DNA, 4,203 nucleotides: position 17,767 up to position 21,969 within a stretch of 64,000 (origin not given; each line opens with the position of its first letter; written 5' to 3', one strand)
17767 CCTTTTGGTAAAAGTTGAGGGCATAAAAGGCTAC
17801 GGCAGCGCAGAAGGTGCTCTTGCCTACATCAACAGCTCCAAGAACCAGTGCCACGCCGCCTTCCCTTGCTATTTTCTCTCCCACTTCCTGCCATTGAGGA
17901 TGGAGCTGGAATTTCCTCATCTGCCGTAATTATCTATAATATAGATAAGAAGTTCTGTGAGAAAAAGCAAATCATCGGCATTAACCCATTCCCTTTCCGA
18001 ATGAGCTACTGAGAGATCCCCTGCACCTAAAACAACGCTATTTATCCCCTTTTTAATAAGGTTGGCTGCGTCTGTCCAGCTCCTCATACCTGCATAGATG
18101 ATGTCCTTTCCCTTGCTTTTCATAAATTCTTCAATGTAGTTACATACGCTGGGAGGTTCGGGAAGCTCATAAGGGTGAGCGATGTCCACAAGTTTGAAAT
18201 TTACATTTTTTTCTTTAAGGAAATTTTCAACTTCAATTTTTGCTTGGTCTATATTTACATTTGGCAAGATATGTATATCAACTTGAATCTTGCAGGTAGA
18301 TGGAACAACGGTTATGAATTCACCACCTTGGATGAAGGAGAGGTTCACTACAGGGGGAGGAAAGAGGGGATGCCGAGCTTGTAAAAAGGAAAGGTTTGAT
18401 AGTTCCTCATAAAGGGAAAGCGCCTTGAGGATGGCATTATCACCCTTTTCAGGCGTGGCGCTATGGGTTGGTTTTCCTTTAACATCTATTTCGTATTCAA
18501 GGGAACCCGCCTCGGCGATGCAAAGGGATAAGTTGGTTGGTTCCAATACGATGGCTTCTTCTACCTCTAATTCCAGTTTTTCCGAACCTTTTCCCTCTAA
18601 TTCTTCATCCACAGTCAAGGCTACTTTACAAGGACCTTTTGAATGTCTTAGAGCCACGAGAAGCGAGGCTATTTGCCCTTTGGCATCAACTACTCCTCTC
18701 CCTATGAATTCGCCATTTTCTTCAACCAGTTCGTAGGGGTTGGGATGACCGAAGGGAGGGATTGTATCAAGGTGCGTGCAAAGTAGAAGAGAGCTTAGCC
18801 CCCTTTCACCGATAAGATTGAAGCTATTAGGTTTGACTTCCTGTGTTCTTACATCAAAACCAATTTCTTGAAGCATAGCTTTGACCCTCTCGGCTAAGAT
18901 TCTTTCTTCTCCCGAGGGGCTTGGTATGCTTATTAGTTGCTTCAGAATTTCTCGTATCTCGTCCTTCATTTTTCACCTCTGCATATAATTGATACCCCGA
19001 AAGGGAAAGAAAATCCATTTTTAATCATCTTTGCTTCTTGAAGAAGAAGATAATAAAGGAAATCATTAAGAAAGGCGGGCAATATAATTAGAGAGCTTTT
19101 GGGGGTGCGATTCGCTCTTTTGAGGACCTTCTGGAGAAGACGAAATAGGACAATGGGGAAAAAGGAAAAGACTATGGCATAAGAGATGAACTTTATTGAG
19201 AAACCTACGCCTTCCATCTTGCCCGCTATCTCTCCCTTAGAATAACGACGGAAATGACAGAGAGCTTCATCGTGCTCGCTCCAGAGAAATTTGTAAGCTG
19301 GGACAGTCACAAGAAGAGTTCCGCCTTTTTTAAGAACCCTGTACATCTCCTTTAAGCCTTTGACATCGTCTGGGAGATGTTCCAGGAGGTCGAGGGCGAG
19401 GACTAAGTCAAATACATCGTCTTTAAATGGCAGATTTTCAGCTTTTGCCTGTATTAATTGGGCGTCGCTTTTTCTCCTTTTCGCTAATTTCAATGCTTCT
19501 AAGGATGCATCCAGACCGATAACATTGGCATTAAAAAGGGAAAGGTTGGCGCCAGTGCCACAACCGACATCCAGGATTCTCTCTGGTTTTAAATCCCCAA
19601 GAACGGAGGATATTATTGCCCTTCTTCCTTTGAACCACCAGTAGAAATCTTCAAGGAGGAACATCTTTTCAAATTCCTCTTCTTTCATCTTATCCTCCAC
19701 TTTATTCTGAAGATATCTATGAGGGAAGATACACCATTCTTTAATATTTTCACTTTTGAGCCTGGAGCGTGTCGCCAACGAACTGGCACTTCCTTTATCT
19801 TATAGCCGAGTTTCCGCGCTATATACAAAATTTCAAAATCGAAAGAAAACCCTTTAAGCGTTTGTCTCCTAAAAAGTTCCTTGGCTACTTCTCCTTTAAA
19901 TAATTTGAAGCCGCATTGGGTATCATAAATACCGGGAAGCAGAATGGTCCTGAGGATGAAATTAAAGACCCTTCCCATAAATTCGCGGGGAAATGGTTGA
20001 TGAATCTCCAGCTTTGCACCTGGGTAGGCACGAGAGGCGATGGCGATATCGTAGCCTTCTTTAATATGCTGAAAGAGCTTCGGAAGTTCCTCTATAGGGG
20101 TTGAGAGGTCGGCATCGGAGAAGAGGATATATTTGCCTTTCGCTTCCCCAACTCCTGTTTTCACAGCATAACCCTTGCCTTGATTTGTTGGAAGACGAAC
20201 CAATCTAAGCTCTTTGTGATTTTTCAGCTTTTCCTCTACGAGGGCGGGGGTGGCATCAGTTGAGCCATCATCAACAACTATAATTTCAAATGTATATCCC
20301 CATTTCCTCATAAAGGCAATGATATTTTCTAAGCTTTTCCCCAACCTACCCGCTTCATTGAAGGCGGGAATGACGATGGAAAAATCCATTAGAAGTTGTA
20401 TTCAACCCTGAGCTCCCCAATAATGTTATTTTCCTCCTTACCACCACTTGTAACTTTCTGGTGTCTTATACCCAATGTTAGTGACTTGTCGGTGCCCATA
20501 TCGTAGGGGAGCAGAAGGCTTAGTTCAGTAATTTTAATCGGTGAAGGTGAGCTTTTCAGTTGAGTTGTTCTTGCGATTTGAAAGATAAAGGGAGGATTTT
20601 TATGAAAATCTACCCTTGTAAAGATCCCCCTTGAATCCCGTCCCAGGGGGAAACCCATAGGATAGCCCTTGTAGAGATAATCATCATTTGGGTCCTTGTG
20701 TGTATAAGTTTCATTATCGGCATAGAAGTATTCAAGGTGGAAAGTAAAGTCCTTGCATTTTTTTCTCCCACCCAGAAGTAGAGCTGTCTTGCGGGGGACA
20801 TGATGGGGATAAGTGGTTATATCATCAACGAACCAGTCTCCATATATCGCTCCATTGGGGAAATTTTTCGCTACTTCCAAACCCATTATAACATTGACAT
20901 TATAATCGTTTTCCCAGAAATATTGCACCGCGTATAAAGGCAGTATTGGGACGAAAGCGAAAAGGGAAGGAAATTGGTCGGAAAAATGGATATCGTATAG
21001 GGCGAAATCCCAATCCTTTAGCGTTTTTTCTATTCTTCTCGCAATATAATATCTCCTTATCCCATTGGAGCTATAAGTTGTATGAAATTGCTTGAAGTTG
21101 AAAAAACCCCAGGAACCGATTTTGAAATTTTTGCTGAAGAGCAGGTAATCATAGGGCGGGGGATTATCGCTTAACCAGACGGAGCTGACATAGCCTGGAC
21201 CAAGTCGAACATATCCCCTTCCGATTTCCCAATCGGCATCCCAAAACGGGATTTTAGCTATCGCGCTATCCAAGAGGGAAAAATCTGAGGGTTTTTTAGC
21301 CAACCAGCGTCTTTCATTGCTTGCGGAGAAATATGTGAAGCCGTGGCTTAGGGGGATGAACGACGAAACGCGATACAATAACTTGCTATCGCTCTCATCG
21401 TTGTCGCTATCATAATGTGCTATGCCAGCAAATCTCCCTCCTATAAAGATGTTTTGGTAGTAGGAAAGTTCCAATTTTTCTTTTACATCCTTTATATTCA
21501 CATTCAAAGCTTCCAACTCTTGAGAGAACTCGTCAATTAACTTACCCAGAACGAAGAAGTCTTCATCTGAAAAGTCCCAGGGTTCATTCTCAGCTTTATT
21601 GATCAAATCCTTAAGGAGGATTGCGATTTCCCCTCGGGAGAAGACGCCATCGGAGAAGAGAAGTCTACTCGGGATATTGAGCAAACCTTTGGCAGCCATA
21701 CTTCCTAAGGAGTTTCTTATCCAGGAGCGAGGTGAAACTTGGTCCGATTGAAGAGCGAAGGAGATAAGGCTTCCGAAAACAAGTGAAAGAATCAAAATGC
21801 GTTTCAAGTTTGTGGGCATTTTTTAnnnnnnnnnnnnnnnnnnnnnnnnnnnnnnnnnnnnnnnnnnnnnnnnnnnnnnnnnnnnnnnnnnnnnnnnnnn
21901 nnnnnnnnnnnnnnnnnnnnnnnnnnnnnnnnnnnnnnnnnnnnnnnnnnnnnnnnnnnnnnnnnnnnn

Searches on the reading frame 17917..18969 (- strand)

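Call 34: search_protein_families(library=pfam, proteins=[window:17917-18969:-], max_evalue=0.0001)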
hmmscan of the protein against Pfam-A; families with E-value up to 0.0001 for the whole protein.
window:17917-18969:- (350 aa): 2 families
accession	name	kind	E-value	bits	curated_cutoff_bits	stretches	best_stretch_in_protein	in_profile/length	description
PF01546.33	Peptidase_M20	-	1.2e-19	71.5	24.6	1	63-346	2-205/206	Peptidase family M20/M25/M40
PF07687.19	M20_dimer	-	1.4e-19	70.4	21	1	152-257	2-105/107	Peptidase dimerisation domain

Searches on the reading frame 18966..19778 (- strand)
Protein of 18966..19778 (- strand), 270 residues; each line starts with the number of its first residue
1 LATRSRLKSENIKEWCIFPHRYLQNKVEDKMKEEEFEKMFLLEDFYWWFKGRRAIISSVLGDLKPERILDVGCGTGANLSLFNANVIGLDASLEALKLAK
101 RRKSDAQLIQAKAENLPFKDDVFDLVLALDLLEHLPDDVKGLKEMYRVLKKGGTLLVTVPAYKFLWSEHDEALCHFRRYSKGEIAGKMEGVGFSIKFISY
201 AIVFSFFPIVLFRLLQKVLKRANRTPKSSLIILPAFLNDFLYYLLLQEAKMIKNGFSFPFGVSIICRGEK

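Call 34: search_protein_families(library=pfam, proteins=[window:18966-19778:-], max_evalue=0.0001)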
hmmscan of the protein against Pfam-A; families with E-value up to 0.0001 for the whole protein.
window:18966-19778:- (270 aa): 7 families
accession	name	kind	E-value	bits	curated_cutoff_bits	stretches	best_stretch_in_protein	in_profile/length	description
PF08241.18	Methyltransf_11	-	7.2e-26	91.1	21.2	1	69-156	1-94/95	Methyltransferase domain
PF13649.12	Methyltransf_25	-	9.1e-21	74.8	27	1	68-153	1-97/97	Methyltransferase domain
PF13847.12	Methyltransf_31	-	4.3e-19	69.1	27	1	66-161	5-113/145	Methyltransferase domain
PF13489.12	Methyltransf_23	-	3.2e-16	59.9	27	1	62-193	20-159/164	Methyltransferase domain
PF08242.18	Methyltransf_12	-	2.7e-15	57.3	30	1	69-155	1-98/98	Methyltransferase domain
PF01209.24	Ubie_methyltran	-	1.7e-14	54.2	20.1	1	53-157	36-151/233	ubiE/COQ5 methyltransferase family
PF08003.17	Methyltransf_9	-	3.3e-05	23.5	23.8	1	56-158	107-218/315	Protein of unknown function (DUF1698)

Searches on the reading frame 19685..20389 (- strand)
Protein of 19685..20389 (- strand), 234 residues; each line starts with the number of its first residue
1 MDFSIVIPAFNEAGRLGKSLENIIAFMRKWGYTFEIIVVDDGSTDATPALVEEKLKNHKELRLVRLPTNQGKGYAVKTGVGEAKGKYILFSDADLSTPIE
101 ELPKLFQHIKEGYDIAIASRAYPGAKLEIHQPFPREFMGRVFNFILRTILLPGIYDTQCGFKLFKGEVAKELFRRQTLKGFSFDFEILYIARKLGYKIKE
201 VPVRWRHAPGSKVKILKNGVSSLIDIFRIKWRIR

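Call 34: search_protein_families(library=pfam, proteins=[window:19685-20389:-], max_evalue=0.0001)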
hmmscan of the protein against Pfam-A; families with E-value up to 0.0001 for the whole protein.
window:19685-20389:- (234 aa): 3 families
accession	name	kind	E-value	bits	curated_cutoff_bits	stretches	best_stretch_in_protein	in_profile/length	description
PF00535.33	Glycos_transf_2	-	2.2e-35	122.5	23.3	1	4-173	1-168/168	Glycosyl transferase family 2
PF13641.12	Glyco_tranf_2_3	-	2.5e-07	31.4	27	1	3-95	3-97/230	Glycosyltransferase like family 2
PF10111.15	Glyco_tranf_2_2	-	7.5e-05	22.8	27.3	1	4-107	1-104/276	Glycosyltransferase like family 2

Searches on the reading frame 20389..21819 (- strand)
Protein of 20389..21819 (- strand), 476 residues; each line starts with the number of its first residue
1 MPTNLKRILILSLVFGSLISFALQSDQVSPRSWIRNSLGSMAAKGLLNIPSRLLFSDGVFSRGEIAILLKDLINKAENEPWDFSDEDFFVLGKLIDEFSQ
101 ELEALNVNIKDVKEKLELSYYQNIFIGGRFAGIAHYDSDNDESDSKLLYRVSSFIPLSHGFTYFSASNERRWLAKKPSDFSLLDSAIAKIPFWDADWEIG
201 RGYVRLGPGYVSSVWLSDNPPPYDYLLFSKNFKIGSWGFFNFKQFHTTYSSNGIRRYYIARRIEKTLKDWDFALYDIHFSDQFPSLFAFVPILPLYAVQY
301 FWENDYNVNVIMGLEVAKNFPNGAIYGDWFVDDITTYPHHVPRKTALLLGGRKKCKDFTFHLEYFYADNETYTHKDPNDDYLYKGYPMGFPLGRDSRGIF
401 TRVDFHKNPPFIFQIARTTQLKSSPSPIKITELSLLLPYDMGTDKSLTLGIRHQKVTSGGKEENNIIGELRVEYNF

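Call 34: search_protein_families(library=pfam, proteins=[window:20389-21819:-], max_evalue=0.0001)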
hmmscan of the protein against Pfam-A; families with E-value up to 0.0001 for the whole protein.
window:20389-21819:- (476 aa): 1 family
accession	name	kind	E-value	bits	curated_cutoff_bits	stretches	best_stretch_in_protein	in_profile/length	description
PF14052.12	Caps_assemb_Wzi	-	3.8e-08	33.2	30.1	0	144-231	63-118/392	Capsule assembly protein Wzi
